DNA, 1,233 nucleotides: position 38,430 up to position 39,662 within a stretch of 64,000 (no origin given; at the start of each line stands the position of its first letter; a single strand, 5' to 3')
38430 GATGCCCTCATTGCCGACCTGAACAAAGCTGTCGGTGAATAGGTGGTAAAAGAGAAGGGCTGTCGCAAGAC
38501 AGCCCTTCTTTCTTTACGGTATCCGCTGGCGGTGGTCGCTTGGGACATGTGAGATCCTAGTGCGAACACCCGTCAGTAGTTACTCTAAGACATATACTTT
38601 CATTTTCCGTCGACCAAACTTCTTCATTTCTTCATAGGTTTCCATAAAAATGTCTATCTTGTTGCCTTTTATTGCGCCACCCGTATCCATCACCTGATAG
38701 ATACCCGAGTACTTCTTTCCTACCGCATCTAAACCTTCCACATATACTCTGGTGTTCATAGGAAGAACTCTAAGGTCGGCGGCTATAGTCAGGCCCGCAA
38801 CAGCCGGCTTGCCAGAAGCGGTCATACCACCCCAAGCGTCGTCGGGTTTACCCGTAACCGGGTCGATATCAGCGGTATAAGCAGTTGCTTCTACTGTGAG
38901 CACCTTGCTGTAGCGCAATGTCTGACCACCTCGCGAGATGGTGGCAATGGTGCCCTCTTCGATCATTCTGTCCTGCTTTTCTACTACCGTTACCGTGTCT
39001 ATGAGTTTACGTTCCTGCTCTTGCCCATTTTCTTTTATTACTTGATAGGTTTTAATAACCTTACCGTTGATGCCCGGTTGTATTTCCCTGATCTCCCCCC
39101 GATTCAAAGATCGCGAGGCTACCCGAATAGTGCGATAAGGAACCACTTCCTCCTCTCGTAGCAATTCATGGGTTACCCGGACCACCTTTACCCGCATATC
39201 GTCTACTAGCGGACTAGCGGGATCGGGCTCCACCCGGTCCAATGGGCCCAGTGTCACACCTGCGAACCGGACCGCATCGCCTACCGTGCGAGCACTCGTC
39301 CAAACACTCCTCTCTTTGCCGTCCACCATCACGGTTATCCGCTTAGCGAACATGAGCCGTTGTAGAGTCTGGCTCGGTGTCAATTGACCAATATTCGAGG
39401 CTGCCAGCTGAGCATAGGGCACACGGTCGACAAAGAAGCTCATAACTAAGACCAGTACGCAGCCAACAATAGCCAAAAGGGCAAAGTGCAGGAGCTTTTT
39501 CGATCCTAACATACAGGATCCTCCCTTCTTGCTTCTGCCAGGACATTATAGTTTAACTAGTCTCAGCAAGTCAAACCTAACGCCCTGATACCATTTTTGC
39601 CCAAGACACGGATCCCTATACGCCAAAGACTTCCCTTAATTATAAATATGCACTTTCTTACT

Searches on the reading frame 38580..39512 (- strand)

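Call 44: search_protein_families(library=ncbifam, proteins=[window:38580-39512:-], max_evalue=0.001)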
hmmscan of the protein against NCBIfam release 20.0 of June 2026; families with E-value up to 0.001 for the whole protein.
window:38580-39512:- (310 aa): 6 families
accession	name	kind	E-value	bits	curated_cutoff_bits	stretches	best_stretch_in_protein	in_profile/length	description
NF058633.1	StatPhSurvSpsC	equivalog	3.3e-15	56.2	280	1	174-310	61-192/223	stationary phase survival protein SpsC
NF040675.1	wall_bind_EntD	exception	1e-11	44.6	590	1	183-309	197-309/310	cell wall-binding protein EntD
NF040670.1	wall_bind_EntA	exception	4.4e-11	42.8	560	1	203-309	191-290/291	cell wall-binding protein EntA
NF040677.1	wall_bind_EntC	exception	2.1e-10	40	770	1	201-309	320-421/422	cell wall-binding protein EntC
NF040676.1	wall_bind_EntB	exception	2.9e-10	39.3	780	1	202-309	391-490/490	cell wall-binding protein EntB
NF008366.0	PRK11162.1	equivalog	0.00013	21.1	242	1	230-290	266-332/366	murein transglycosylase A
